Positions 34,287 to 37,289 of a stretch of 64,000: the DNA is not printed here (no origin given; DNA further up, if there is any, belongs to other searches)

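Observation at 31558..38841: Uncharacterised envelope-lipid operon: TM-anchored aminotransferase, PHP-phosphoesterase::GT4 fusion, PSD-like decarboxylase, Mpo1-like protein and ugd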

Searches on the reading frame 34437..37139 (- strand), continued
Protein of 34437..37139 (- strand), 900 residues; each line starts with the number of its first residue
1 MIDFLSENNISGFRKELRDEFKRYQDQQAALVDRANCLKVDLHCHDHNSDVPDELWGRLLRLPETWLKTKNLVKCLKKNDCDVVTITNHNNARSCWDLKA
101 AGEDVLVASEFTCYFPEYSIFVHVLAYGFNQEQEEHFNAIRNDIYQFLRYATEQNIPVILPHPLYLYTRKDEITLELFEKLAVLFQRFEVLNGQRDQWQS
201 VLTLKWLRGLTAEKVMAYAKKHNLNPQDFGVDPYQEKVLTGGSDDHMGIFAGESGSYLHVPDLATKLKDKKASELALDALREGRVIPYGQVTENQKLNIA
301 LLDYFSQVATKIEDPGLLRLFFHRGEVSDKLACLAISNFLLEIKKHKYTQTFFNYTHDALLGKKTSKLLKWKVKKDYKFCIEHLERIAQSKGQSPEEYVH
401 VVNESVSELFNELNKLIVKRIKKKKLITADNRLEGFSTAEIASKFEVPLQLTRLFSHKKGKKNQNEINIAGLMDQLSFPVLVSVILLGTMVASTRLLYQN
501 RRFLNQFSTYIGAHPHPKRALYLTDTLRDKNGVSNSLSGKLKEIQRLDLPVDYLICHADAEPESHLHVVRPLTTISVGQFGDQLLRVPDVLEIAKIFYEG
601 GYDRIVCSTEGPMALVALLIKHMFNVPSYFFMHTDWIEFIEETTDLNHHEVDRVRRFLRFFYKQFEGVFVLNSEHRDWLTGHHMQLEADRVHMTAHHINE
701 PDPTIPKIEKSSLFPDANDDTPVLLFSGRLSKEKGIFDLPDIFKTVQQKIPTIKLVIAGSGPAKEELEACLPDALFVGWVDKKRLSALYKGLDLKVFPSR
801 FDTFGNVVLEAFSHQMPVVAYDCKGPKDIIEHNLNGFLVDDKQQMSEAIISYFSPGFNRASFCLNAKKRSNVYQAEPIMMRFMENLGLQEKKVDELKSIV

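Call 11: find_related_loci(query=window:34437-37139:-, collection=genome_contigs, flank=8000)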
Query window:34437-37139:- (900 aa) in genome_contigs; peptide patterns used: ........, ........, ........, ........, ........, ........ (x = any residue, [..] = any of these).
188 stretches matched a pattern; 126 encode a relative of the query (tblastn E <= 1e-3); the best 80 are kept; 80 distinct loci.
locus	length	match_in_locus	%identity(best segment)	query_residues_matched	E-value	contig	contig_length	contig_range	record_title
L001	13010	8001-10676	66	1-891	0e+0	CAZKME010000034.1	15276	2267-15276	MAG TPA_asm: uncultured Zetaproteobacteria bacterium isolate SRP216583_co2_156 genome assembly, contig: NODE_2976_length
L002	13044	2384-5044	66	1-888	0e+0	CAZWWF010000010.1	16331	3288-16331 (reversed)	MAG TPA_asm: uncultured Zetaproteobacteria bacterium isolate binchicken_co64_88 genome assembly, contig: NODE_2561_lengt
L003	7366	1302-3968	65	1-888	0e+0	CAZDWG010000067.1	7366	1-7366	MAG TPA_asm: uncultured Zetaproteobacteria bacterium isolate SRP128015_co4_11 genome assembly, contig: NODE_2640_length_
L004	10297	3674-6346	65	1-890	0e+0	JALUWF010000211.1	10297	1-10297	MAG: Mariprofundus sp. isolate 131-447_maxbin2_scaf2bin.013 131-447_scaffold_3814_c1, whole genome shotgun sequence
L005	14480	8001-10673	64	1-890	0e+0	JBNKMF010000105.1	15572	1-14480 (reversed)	MAG: Gammaproteobacteria bacterium isolate H1.bin.24.strict NODE_105_length_15572_cov_144.018199, whole genome shotgun s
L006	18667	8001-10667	64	1-888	0e+0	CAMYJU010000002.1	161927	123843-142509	MAG: uncultured Gammaproteobacteria bacterium isolate ES_Gamma_036 genome assembly, contig: scaffold_9, whole genome sho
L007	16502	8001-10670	66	1-889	0e+0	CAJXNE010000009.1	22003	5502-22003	MAG TPA_asm: uncultured Zetaproteobacteria bacterium isolate SRR4023291_bin.5_MetaBAT_v2.12.1_MAG genome assembly, conti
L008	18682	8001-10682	64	1-893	0e+0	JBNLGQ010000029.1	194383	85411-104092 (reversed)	MAG: Gammaproteobacteria bacterium isolate C1.bin.13.orig k141_90171, whole genome shotgun sequence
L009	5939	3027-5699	63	1-890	0e+0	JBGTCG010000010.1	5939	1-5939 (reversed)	MAG: Methylococcales bacterium isolate JTS-RE114 k141_531943, whole genome shotgun sequence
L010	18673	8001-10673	63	1-890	0e+0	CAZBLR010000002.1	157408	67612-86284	MAG TPA_asm: uncultured Zetaproteobacteria bacterium isolate binchicken_co224_50 genome assembly, contig: NODE_13_length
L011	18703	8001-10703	63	1-900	0e+0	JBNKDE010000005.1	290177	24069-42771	MAG: Gammaproteobacteria bacterium isolate F1.bin.8.strict NODE_5_length_290177_cov_14.653430, whole genome shotgun sequ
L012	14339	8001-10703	64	1-900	0e+0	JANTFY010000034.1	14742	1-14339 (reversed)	MAG: Gammaproteobacteria bacterium isolate bin10026 c_000000004114, whole genome shotgun sequence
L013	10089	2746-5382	65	10-888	0e+0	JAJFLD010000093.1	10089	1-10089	MAG: Ghiorsea sp. isolate OFTM145 OFTM145_92, whole genome shotgun sequence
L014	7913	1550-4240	63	1-894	0e+0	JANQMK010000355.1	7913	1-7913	MAG: Pseudomonadales bacterium isolate PL25a_bin.99 k99_839588, whole genome shotgun sequence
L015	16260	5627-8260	63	13-890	0e+0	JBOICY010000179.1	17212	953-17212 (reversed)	MAG: Methylococcales bacterium isolate H1-B1_metabat2.bin.32 k127_987862, whole genome shotgun sequence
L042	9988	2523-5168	61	8-888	0e+0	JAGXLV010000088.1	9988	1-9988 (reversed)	MAG: Oleiphilaceae bacterium isolate GSL_CB2_8 NODE_881_length_9988_cov_9.77507, whole genome shotgun sequence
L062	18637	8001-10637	60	12-889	0e+0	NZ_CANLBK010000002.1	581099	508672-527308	Uncultured Marinobacter sp. isolate 3-1899-Z.fasta NODE_2, whole genome shotgun sequence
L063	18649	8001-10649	60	8-889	0e+0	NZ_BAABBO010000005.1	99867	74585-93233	Allohahella marinimesophila strain JCM 17555 sequence05, whole genome shotgun sequence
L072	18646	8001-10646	58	13-893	0e+0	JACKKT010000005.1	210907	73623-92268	MAG: Kordiimonadaceae bacterium isolate HK-STAS-PROT-72 HK-STAS-PROT-72_5, whole genome shotgun sequence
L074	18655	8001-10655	58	5-888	0e+0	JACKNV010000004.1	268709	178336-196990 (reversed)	MAG: Pseudomonadales bacterium isolate HK-STAS-PROT-153 HK-STAS-PROT-153_4, whole genome shotgun sequence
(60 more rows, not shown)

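Call 60: search_protein_families(library=pfam, proteins=[L004:8101-9858:+, L006:14279-15214:-, L062:10690-11796:+, L062:11796-12530:+, L062:12675-13433:+, L062:13430-14266:+, L062:14344-15957:+, L042:5290-7323:+, L072:10776-14027:+, L063:10768-11712:+], max_evalue=0.00001)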
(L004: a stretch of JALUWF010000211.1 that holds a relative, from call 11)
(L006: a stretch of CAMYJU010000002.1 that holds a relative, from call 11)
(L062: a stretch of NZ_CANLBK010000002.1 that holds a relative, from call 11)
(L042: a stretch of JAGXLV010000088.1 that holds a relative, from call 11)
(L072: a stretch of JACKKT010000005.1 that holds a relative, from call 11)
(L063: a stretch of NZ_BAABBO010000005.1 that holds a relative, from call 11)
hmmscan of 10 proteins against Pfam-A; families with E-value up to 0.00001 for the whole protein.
L004:8101-9858:+ (585 aa): 3 families
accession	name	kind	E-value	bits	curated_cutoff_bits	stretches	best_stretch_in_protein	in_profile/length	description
PF19576.4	Acyltransf_2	-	6.6e-28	97.8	27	1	24-266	14-258/266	Acyltransferase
PF13444.12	Acetyltransf_5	-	8.3e-21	75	22.4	1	327-428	1-101/102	Acetyltransferase (GNAT) domain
PF01553.26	Acyltransferase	-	1.5e-07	31.7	23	1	73-197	5-130/132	Acyltransferase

L006:14279-15214:- (311 aa): 2 families
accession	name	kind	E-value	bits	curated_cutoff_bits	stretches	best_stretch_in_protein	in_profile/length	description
PF00005.33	ABC_tran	-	3.9e-32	112.1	25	1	24-166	1-137/137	ABC transporter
PF13304.12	AAA_21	-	2.6e-08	34.7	27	0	138-195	238-298/304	AAA domain, putative AbiEii toxin, Type IV TA system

L062:10690-11796:+ (368 aa): 2 families
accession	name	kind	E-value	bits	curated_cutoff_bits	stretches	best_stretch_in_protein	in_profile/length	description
PF00246.29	Peptidase_M14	-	1.6e-19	71.1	21.6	1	65-291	29-261/286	Zinc carboxypeptidase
PF10994.13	DUF2817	-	2e-06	28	23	0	74-151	48-117/341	Protein of unknown function (DUF2817)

L062:11796-12530:+ (244 aa): 3 families
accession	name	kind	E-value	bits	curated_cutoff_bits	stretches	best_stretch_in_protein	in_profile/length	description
PF12697.13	Abhydrolase_6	-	2.2e-15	58.4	26.3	1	5-229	3-210/217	Alpha/beta hydrolase family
PF00561.26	Abhydrolase_1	-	4.7e-11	43.3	25.8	1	5-228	5-243/245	alpha/beta hydrolase fold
PF12146.15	Hydrolase_4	-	5.2e-09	36.2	27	1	52-225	59-234/239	Serine aminopeptidase, S33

L062:12675-13433:+ (252 aa): 2 families
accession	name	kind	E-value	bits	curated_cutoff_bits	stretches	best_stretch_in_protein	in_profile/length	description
PF13444.12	Acetyltransf_5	-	1.8e-28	99.7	22.4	1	31-130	1-102/102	Acetyltransferase (GNAT) domain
PF21926.2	FeeM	-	1.3e-07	32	27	1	27-145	1-119/158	N-acyl amino acid synthase FeeM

L062:13430-14266:+ (278 aa): 1 family
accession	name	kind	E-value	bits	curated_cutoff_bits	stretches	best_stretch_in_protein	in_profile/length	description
PF01553.26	Acyltransferase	-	7.7e-25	87.7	23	1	71-185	10-131/132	Acyltransferase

L062:14344-15957:+ (537 aa): 2 families
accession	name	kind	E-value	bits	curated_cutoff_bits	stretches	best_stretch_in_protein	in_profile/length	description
PF00015.26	MCPsignal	-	5.3e-35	121.2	34.6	1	335-490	6-161/172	Methyl-accepting chemotaxis protein (MCP) signalling domain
PF00672.30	HAMP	-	2.2e-06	28.3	25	1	201-249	1-48/53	HAMP domain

L042:5290-7323:+ (677 aa): 1 family
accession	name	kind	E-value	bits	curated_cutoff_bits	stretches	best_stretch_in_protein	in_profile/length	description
PF02872.23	5_nucleotid_C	-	7.9e-13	49.2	23.6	1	401-579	14-150/158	5'-nucleotidase, C-terminal domain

L072:10776-14027:+ (1083 aa): 9 families
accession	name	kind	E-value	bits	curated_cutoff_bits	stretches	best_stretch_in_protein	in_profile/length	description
PF00497.25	SBP_bac_3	-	5.6e-41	139.8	26.4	2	52-268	5-130/132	Bacterial extracellular solute-binding proteins, family 3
PF08447.18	PAS_3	-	4.5e-27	94.6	25.6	1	743-829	3-89/89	PAS fold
PF02518.31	HATPase_c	-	5.3e-27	94.9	26.4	1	971-1081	2-110/111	Histidine kinase-, DNA gyrase B-, and HSP90-like ATPase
PF00512.31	HisKA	-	2.2e-20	72.9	26.9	1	855-922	1-64/66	His Kinase A (phospho-acceptor) domain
PF13426.13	PAS_9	-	4.8e-14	52.9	27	1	602-705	3-102/103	PAS domain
PF00989.32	PAS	-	6e-13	49.2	22.6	1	591-704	2-113/113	PAS fold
PF10613.14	Lig_chan-Glu_bd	-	2.1e-08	34.7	30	0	309-381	24-109/115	Ligated ion channel L-glutamate- and glycine-binding site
PF12698.13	ABC2_membrane_3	-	1.3e-07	31.5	31.6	0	398-541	41-176/347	ABC-2 family transporter protein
PF08448.16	PAS_4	-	5.9e-07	30.1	23.1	0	596-707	1-108/110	PAS fold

L063:10768-11712:+ (314 aa): 1 family
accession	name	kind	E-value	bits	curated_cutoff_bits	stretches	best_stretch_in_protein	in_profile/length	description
PF07589.16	PEP-CTERM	-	1e-05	25.9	20.7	1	290-313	1-24/24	PEP-CTERM motif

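Call 63: search_protein_families(library=ncbifam, proteins=[L004:8101-9858:+, L062:12675-13433:+, L062:13430-14266:+, L074:12261-13994:+], max_evalue=0.00001)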
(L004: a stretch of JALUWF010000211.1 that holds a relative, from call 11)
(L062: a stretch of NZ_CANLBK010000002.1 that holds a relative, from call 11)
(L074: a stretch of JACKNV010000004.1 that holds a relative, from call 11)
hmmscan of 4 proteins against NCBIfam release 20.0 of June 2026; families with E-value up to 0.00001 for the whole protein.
L004:8101-9858:+ (585 aa): 6 families
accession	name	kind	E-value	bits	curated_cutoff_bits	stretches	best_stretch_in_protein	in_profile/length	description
NF052615.1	orn_lipid_OlsF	equivalog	1.5e-245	816.1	620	1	3-576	1-569/570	bifunctional ornithine lipid synthase OlsF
NF053696.1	GlyAclTfGlsBBct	equivalog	1.1e-50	172.5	300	1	281-577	2-302/303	glycine N(alpha)-acyltransferase GlsB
NF053697.1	LyGlyAclTfGlsABct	equivalog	7.8e-47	159.7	260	1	4-265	2-265/267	lyso-glycine lipid O-acyltransferase GlsA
NF052555.1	OrAlActfOlsBBRUA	equivalog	1.8e-12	47.3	320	1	333-468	52-188/278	l-ornithine N(alpha)-acyltransferase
NF052554.1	OrAlActfOlsBRHOCB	equivalog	5.4e-12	46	350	1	342-482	46-185/256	L-ornithine N(alpha)-acyltransferase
NF006386.0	PRK08633.1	equivalog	2.3e-09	35.6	1221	1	62-209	421-563/1147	acyl-[ACP]--phospholipid O-acyltransferase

L062:12675-13433:+ (252 aa): 3 families
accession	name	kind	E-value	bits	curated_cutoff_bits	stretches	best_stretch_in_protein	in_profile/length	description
NF052554.1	OrAlActfOlsBRHOCB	equivalog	8.2e-45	153.5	350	1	11-246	5-254/256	L-ornithine N(alpha)-acyltransferase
NF052555.1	OrAlActfOlsBBRUA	equivalog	8.6e-43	146.8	320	1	13-249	22-274/278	l-ornithine N(alpha)-acyltransferase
NF052615.1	orn_lipid_OlsF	equivalog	1.6e-11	43.5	620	1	49-175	342-473/570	bifunctional ornithine lipid synthase OlsF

L062:13430-14266:+ (278 aa): 4 families
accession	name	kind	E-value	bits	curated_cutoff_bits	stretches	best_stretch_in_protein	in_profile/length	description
NF052552.1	LyOrLpactfOlsARHOCB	equivalog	1.1e-39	136.1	300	1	8-251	17-268/271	lyso-ornithine lipid O-acyltransferase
NF052553.1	LyOrLpactfOlsABRUA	equivalog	3.6e-37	127.9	300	1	16-248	6-252/263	lyso-ornithine lipid O-acyltransferase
TIGR00530.1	AGP_acyltrn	subfamily_domain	5.1e-23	81.2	102.95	1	71-185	12-129/130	1-acylglycerol-3-phosphate O-acyltransferase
NF006386.0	PRK08633.1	equivalog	6.3e-12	44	1221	1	68-172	434-538/1147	acyl-[ACP]--phospholipid O-acyltransferase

L074:12261-13994:+ (577 aa): 6 families
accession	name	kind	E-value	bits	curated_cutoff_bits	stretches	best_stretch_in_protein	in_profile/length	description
NF052615.1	orn_lipid_OlsF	equivalog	1.4e-232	773.3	620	1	4-570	2-569/570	bifunctional ornithine lipid synthase OlsF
NF053697.1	LyGlyAclTfGlsABct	equivalog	6.4e-50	169.8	260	1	20-267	15-267/267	lyso-glycine lipid O-acyltransferase GlsA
NF053696.1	GlyAclTfGlsBBct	equivalog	8.4e-44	149.9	300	1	283-570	4-301/303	glycine N(alpha)-acyltransferase GlsB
NF052554.1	OrAlActfOlsBRHOCB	equivalog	5.2e-14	52.6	350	1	344-569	48-253/256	L-ornithine N(alpha)-acyltransferase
NF052555.1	OrAlActfOlsBBRUA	equivalog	1.2e-10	41.4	320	1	342-484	61-205/278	l-ornithine N(alpha)-acyltransferase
NF006386.0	PRK08633.1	equivalog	1.5e-10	39.5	1221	1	64-205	423-559/1147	acyl-[ACP]--phospholipid O-acyltransferase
